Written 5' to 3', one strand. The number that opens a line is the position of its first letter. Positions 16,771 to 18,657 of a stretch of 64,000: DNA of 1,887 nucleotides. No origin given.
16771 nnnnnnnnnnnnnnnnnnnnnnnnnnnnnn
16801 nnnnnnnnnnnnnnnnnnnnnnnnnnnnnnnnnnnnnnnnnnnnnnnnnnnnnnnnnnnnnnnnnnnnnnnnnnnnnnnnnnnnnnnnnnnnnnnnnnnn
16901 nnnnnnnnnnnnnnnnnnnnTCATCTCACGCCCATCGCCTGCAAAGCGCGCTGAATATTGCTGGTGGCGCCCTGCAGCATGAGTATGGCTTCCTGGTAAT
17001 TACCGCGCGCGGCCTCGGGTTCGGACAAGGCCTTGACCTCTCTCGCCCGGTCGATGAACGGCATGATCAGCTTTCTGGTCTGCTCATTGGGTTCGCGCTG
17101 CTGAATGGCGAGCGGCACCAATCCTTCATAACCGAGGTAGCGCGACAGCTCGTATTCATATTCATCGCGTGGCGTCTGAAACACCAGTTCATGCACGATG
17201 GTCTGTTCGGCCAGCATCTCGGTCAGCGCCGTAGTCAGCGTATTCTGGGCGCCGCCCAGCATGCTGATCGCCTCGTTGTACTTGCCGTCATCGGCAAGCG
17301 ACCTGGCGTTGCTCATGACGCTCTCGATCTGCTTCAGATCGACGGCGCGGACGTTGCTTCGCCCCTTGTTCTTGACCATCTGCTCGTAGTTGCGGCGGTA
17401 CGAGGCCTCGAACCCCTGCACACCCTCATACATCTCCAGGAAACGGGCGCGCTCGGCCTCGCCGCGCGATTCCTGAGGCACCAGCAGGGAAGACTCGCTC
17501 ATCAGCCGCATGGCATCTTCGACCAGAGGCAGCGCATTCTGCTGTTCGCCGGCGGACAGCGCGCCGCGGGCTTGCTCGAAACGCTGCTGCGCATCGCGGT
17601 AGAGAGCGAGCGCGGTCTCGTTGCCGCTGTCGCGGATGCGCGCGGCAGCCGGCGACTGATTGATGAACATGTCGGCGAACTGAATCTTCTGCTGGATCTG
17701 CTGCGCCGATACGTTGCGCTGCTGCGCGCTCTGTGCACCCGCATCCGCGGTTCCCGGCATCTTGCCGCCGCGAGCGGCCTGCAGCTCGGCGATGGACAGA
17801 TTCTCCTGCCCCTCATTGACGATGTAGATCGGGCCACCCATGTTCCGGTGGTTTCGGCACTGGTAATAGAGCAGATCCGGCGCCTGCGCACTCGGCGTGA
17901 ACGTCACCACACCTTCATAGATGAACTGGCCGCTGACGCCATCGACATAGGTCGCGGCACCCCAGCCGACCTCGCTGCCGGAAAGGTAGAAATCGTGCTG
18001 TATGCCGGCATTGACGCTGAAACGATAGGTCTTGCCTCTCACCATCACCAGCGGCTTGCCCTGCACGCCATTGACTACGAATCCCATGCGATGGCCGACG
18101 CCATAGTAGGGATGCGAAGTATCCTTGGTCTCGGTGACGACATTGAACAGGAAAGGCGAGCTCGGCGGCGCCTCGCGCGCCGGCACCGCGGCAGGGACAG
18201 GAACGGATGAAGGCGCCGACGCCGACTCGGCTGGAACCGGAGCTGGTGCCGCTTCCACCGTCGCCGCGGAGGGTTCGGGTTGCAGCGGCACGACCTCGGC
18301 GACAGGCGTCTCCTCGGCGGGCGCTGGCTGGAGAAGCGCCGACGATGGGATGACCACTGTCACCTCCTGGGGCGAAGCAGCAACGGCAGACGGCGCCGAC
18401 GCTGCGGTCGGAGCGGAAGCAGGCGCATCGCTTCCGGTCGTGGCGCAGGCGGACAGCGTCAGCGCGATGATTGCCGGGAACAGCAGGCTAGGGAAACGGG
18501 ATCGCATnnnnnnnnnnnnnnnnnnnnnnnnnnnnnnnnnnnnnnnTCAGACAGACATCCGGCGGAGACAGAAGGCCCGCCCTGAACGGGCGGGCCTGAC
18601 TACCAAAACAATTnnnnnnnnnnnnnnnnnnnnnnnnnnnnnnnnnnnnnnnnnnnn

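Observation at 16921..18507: Lipoprotein with a cupredoxin-like (C-x2-H-x2-M) domain and a 300-aa helical tail inside the cytochrome operon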

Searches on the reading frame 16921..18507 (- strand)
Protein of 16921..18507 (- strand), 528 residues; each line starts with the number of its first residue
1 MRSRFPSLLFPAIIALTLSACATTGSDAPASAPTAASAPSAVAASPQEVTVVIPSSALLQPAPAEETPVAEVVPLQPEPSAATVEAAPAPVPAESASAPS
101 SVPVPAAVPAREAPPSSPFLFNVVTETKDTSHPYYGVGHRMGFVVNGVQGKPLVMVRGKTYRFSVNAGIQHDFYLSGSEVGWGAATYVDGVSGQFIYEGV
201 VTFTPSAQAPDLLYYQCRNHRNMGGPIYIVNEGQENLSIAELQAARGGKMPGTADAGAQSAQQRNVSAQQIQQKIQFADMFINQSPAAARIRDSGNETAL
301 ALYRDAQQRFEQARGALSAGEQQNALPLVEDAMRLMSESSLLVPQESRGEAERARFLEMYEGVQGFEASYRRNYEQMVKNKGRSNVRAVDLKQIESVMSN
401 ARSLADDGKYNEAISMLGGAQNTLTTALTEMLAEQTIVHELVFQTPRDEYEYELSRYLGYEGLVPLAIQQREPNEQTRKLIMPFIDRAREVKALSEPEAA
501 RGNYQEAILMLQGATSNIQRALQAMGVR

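Call 3: search_protein_families(library=pfam, proteins=[window:16921-18507:-], max_evalue=1)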
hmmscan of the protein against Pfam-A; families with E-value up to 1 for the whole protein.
window:16921-18507:- (528 aa): 3 families
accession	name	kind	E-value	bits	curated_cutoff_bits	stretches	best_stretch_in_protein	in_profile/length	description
PF10938.13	YfdX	-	2e-05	25.1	26.6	1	385-425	104-144/149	YfdX protein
PF25489.1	At5g54830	-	0.0003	21.2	27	1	151-230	36-125/126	At5g54830-like domain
PF12793.13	SgrR_N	-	0.32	11.7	24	0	392-435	68-111/115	Sugar transport-related sRNA regulator N-term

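Call 4: search_protein_families(library=ncbifam, proteins=[window:16921-18507:-], max_evalue=1)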
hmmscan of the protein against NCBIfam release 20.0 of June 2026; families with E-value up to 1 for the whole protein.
window:16921-18507:- (528 aa): 2 families
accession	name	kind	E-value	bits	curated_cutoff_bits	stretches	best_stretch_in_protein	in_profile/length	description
NF006739.0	PRK09267.1-5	subfamily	0.16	11.7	175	1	437-486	112-161/168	flavodoxin FldA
NF007645.0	PRK10316.1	equivalog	0.88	9.3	256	1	389-425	164-200/210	hypothetical protein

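Call 6: find_homologous_proteins(query=window:16921-18507:-)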
Query window:16921-18507:- (528 aa): 135 proteins with E <= 0.001 among 8000 candidates; the best 120 are listed.
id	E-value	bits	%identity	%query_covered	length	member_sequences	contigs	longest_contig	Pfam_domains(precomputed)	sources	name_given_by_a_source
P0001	2.7e-262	889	78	100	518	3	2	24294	-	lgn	-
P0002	7.1e-239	812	73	100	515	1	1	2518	PF10938.14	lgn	-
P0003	9.1e-233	791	71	100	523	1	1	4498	PF10938.14,PF25489.2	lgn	-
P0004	1.1e-198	679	62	100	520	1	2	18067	PF10938.14,PF25489.2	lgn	-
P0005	1.2e-189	649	59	100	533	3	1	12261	-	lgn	-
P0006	2.8e-187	641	60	100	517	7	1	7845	-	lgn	-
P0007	4.1e-187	641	60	100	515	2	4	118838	-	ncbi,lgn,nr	ncbi:MAG: hypothetical protein RBT81_04065 [Gammaproteobacteria bacterium]|nr:hypothetical protein [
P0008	4.7e-187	641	61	100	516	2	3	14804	-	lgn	-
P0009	8.2e-187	640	60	99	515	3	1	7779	-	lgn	-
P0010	3.0e-184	631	57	100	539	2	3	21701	-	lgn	-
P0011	3.1e-183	628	59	100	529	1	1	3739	-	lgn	-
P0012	7.5e-170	584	66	77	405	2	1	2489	-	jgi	jgi:hypothetical protein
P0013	3.2e-168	579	55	100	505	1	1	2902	-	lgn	-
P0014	1.1e-166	573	61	79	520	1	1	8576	-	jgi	jgi:hypothetical protein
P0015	8.5e-164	564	53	100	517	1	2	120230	-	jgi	jgi:tetratricopeptide (TPR) repeat protein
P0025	2.8e-152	526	68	70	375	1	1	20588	PF25489.2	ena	-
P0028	5.1e-151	522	52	99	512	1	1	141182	PF25489.2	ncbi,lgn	-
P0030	1.6e-147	510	51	100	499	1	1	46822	PF25489.2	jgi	jgi:hypothetical protein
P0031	1.9e-147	510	50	96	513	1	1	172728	PF25489.2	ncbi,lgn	-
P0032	6.2e-146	505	48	99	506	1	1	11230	PF25489.2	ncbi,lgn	-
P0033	1.3e-145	504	49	99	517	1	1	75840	PF25489.2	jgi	jgi:hypothetical protein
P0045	4.3e-133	463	52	81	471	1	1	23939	PF25489.2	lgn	-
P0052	2.0e-121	424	42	100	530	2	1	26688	PF25489.2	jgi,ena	-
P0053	1.4e-117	412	42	98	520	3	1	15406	PF25489.2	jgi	-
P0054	1.2e-115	405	47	79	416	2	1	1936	PF25489.2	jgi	jgi:flagellin-specific chaperone FliS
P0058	1.0e-114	402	43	91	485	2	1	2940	PF25489.2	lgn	-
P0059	1.9e-114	401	40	100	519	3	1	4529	PF25489.2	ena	-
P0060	3.0e-114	401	40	100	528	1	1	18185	PF25489.2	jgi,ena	-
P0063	4.2e-112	394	46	78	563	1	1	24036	PF25243.2,PF25489.2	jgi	-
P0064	2.9e-111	391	41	98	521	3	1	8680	PF25489.2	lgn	-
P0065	2.1e-110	388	45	81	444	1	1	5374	PF25489.2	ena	-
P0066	4.5e-110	387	40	100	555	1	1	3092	PF25489.2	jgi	jgi:hypothetical protein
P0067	2.0e-109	385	46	81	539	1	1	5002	PF25489.2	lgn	-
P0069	3.2e-109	384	45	84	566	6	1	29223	PF25489.2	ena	-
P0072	1.7e-108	382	39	100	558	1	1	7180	PF25489.2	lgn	-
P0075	1.6e-107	378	47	76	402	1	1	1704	PF25489.2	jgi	-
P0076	2.2e-106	375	41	88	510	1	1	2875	PF25489.2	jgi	jgi:tetratricopeptide (TPR) repeat protein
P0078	8.8e-106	373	39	100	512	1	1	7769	PF25489.2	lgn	-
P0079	4.7e-105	370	41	78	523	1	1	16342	PF25489.2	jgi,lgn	jgi:hypothetical protein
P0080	6.3e-105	370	42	78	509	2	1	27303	PF25489.2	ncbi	-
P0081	2.1e-102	362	41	74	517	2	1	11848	PF25489.2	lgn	-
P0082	2.2e-102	362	42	78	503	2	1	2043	PF25489.2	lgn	-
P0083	5.4e-102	360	45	75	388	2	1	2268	PF25489.2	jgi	jgi:hypothetical protein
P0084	6.0e-101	357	41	78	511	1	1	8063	PF25489.2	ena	-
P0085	3.2e-100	354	40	88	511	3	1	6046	PF25489.2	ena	-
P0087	3.5e-98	348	42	78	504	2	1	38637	PF25489.2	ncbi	-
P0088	4.4e-98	347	41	80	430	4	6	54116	PF25489.2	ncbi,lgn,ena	-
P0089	1.3e-97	346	40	85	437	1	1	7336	PF25489.2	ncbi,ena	-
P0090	2.1e-97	345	38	83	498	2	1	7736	PF25489.2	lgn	-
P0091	2.3e-97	345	40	87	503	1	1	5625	PF25489.2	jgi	-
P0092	2.4e-97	345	39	92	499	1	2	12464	PF25489.2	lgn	-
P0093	2.6e-97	345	40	92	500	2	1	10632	PF25489.2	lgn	-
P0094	3.4e-97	344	40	84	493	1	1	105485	PF25489.2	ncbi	-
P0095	4.0e-97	344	39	94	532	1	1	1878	PF25489.2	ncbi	-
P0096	9.9e-97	343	41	80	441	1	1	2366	PF25489.2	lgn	-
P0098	2.0e-96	342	39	91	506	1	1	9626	PF25489.2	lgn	-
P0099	2.5e-96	342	40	88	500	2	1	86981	PF25489.2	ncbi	-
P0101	4.4e-96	341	36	100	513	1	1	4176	PF25489.2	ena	-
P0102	4.8e-96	341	37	90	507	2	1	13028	PF25489.2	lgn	-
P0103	5.2e-96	340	41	78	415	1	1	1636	PF25489.2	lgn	-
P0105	7.4e-95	337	39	82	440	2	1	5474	PF25489.2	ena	-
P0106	8.0e-95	337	39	78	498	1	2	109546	PF25489.2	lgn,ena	-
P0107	1.6e-94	336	37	93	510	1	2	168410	PF25489.2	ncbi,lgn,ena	-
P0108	6.0e-94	334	36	97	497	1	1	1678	PF25489.2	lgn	-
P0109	1.1e-93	333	40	77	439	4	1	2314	PF25489.2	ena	-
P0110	4.7e-92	327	38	81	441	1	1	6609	PF25489.2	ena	-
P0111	5.5e-92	327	37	89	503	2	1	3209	PF25489.2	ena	-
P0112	2.1e-91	325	39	88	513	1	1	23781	PF25489.2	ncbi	-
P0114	3.6e-88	315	36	99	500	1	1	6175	PF25489.2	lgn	-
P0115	6.2e-87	311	40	77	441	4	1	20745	PF25489.2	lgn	-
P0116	8.8e-87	310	39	80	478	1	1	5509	PF25489.2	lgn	-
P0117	1.0e-86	310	40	77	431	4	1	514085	PF25489.2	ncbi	ncbi:MAG: hypothetical protein M3A44_03940 [Gammaproteobacteria bacterium]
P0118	1.8e-84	302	37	80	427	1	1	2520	PF25489.2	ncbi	-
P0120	3.9e-84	301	34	99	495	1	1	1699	PF25489.2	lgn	-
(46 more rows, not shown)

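Call 18: search_solved_structures(query=A1, max_evalue=10, show_alignments=3)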
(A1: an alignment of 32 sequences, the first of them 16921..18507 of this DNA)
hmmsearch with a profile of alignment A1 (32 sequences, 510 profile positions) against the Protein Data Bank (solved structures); distinct sequences matched with E-value up to 10: 26.
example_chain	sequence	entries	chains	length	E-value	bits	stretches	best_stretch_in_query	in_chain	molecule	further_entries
9min_D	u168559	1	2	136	0.013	17.8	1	270-389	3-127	designed minibinder KH46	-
7unh_A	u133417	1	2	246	0.015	17.6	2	269-354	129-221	SP2 designed chlorophyll dimer protein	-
7uni_A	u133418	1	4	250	0.017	17.5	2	269-354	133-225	SP2-ZnPPaM designed chlorophyll dimer protein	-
8fbo_A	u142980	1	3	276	0.17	14.2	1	285-326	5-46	KWOCA_102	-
9snn_A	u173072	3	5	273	0.25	13.6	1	283-367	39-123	ancestral PcpI (aPcpI) | ancestral PcpI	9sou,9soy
9g6k_L3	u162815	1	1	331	0.62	12.3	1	228-290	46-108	Ribosomal l25 family protein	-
5fzr_A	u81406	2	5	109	0.87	11.8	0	365-402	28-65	DESIGNED TPR PROTEIN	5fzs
8a14_A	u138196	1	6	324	0.89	11.8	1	175-212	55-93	Cerato-platatanin-like protein 1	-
4z0b_H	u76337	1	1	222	1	11.6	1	165-230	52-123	antibody heavy chain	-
2e5l_T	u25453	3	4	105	1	11.5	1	359-410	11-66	30S ribosomal protein S20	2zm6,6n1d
5iwa_T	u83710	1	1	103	1.2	11.4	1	358-410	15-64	30S ribosomal protein S20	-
4gkj_T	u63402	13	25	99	1.2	11.3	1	359-410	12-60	30S ribosomal protein S20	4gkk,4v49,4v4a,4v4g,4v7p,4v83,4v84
1fjg_T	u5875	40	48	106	1.4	11.1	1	358-410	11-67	30S RIBOSOMAL PROTEIN S20 | RIBOSOMAL PROTEIN S20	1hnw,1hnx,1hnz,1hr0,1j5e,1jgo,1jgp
5fzq_A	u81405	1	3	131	1.5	11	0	365-410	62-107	DESIGNED TPR PROTEIN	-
8upa_A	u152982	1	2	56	1.5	11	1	374-407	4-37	De novo designed IL-6 mimetic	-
6uxt_A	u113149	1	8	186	1.6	10.9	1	373-406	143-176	YfdX protein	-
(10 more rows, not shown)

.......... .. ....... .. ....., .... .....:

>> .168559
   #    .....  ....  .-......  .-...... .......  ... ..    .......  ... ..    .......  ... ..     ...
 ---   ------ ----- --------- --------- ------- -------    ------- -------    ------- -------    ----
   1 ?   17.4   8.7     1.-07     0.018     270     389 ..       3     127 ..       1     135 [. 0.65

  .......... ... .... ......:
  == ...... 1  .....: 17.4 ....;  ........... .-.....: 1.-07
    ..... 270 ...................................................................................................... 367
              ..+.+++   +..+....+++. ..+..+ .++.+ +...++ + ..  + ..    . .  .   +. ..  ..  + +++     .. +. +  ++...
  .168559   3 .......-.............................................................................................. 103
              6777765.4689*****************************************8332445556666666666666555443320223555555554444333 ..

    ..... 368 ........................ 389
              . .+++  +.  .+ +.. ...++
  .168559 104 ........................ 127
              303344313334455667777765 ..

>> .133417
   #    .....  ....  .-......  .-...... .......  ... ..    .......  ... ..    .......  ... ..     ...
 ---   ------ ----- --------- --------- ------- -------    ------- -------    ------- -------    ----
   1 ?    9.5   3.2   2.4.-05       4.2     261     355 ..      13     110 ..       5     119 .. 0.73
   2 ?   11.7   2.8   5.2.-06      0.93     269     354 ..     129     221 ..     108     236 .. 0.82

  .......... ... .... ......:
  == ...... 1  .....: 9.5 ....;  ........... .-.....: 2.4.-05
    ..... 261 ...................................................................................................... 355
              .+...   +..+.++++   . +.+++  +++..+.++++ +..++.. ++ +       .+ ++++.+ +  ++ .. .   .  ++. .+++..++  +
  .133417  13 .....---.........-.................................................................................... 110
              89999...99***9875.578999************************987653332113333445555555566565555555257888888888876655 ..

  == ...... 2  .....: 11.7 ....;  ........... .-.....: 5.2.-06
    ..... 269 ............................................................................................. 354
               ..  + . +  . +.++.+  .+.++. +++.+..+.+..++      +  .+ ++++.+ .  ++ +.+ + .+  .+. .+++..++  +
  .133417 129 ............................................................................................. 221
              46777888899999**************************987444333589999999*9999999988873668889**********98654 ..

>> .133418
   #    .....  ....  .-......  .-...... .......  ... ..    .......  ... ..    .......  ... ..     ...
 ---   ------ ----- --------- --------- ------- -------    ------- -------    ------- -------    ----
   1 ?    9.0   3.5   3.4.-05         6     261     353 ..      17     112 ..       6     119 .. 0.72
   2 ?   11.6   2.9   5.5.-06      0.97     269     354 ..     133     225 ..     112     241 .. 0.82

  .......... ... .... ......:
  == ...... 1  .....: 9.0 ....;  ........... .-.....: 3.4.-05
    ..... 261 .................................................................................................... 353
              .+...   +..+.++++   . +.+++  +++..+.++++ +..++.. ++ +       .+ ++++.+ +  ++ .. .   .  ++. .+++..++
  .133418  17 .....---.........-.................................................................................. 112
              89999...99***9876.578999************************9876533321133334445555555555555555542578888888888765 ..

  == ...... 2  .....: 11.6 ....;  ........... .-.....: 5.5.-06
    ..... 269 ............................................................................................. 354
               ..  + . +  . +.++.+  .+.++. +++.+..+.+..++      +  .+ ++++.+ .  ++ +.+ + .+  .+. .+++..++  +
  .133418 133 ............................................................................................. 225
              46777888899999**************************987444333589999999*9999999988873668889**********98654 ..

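Call 19: predict_structure(alignment_id=A1)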
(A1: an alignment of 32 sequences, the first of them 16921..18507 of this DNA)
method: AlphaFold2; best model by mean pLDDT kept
length: 528 residues; sequences in the alignment: 32
mean_pLDDT: 80.8   pTM: 0.37
mean pLDDT of the five models: 80.8, 79.1, 77.7, 77.1, 75.8
residues with pLDDT >= 90: 314; 70-90: 69; 50-70: 50; < 50: 95
segments of 3 or more residues with pLDDT < 50: 1-4, 22-39, 41-53, 55-64, 66-70, 72-75, 80-83, 85-98, 105-107, 252-264
pLDDT, mean of each block of 10 residues (from residue 1): 47 55 42 46 40 41 44 44 45 45 53 84 95 90 96 97 95 93 86 93 97 95 96 93 76 43 66 95 92 89 97 96 92 93 68 91 95 92 88 97 94 94 91 64 91 97 96 95 98 98 97 97 91
secondary structure, 60 per line:
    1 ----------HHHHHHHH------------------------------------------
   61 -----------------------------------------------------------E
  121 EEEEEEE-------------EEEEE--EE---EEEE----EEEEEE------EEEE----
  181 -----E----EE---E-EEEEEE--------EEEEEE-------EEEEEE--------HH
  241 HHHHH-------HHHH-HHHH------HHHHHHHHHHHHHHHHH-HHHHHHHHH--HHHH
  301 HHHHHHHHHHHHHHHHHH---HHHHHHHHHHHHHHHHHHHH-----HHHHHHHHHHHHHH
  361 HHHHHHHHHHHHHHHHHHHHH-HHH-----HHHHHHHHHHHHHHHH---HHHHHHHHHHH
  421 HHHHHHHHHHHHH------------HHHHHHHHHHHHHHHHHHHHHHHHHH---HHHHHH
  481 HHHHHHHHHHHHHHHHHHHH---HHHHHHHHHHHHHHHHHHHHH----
elements in order: H11-18 E120-127 E141-145 E153-156 E161-166 E173-176 E198-203 E212-217 E225-230 H239-245 H253-256 H258-261 H268-284 H286-294 H297-318 H322-341 H347-381 H391-406 H410-433 H446-471 H475-500 H504-524

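Call 26: find_related_loci(query=A1, collection=genome_contigs, flank=10000)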
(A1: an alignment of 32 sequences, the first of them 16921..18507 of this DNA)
Query A1 (528 aa) in genome_contigs; peptide patterns used: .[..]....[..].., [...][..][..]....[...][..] (x = any residue, [..] = any of these).
121 stretches matched a pattern; 88 encode a relative of the query (tblastn E <= 1e-3); the best 80 are kept; 80 distinct loci.
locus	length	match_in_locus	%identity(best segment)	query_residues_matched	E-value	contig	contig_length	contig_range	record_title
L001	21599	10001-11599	59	1-528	0e+0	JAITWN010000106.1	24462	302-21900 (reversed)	MAG: Chromatiales bacterium isolate Xx448_bin22 k119_586603, whole genome shotgun sequence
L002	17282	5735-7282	61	1-528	0e+0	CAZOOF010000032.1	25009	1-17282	MAG TPA_asm: uncultured Chromatiales bacterium isolate SRP268622_co1_573 genome assembly, contig: NODE_4089_length_25009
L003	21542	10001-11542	59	1-527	0e+0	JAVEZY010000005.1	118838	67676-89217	MAG: Gammaproteobacteria bacterium isolate BF4_77 NODE_390_length_118838_cov_23.772574_Biofilm4, whole genome shotgun se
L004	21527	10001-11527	52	4-528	6e-163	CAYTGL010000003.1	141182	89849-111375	MAG TPA_asm: uncultured Chromatiales bacterium isolate SRP344714_co2_391 genome assembly, contig: NODE_237_length_141182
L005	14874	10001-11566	51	1-528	3e-154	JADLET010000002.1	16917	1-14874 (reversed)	MAG: Gammaproteobacteria bacterium isolate SJ336 c_000000043745, whole genome shotgun sequence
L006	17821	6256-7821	52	1-522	1e-152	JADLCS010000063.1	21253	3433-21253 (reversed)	MAG: Gammaproteobacteria bacterium isolate SJ243 c_000000852849, whole genome shotgun sequence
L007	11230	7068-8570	48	5-528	9e-145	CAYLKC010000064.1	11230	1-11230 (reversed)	MAG TPA_asm: uncultured Chromatiales bacterium isolate SRP193661_co1_52 genome assembly, contig: NODE_5789_length_11230_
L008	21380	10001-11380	51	74-528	4e-143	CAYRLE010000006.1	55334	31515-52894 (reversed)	MAG TPA_asm: uncultured Gammaproteobacteria bacterium isolate SRP216583_co2_126 genome assembly, contig: NODE_255_length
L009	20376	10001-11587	43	12-528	7e-141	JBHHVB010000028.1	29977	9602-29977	MAG: Gammaproteobacteria bacterium isolate S.4.sp3_bin.46 NODE_447_length_29977_cov_6.699185, whole genome shotgun seque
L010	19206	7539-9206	45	5-528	1e-145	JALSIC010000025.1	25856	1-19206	MAG: Gammaproteobacteria bacterium isolate 354-166_metabat2_scaf2bin.012 354-166_scaffold_1753_c1, whole genome shotgun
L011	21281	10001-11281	51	100-528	1e-138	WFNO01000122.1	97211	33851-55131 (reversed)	MAG: Gammaproteobacteria bacterium isolate S012_109 k151_77661, whole genome shotgun sequence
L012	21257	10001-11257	49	103-528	2e-138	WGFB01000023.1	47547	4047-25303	MAG: Gammaproteobacteria bacterium isolate S146_68 k151_21022, whole genome shotgun sequence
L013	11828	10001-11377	47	66-528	5e-138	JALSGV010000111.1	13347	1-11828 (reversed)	MAG: Gammaproteobacteria bacterium isolate 354-166_maxbin2_scaf2bin.143 354-166_scaffold_4626_c1, whole genome shotgun s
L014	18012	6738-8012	48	101-528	6e-131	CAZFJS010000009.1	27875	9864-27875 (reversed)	MAG TPA_asm: uncultured Gammaproteobacteria bacterium isolate binchicken_co253_215 genome assembly, contig: NODE_765_len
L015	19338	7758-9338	42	2-528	2e-127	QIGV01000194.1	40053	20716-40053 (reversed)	MAG: Gammaproteobacteria bacterium isolate SZUA-140 Ga0063293_10000342, whole genome shotgun sequence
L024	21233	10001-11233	41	106-528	1e-102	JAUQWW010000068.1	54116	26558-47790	MAG: Gallionellaceae bacterium isolate BIN13 contig_143066, whole genome shotgun sequence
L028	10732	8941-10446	38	2-527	2e-101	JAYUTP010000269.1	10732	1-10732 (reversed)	MAG: Candidatus Tenderia sp. isolate GL12_Up_metabinner_6 GL12_Up_metabinner_6_268, whole genome shotgun sequence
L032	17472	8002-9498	38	1-527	1e-98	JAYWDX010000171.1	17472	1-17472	MAG: Candidatus Tenderia sp. isolate GL96_UP_concoct_44 GL96_UP_concoct_44_170, whole genome shotgun sequence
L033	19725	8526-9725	40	119-528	3e-98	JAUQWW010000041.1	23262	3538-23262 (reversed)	MAG: Gallionellaceae bacterium isolate BIN13 contig_78658, whole genome shotgun sequence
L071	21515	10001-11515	38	8-527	8e-103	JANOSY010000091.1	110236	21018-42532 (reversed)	MAG: Candidatus Tenderia sp. isolate VAR_39_metabat_422 VAR_39_k141_5786152, whole genome shotgun sequence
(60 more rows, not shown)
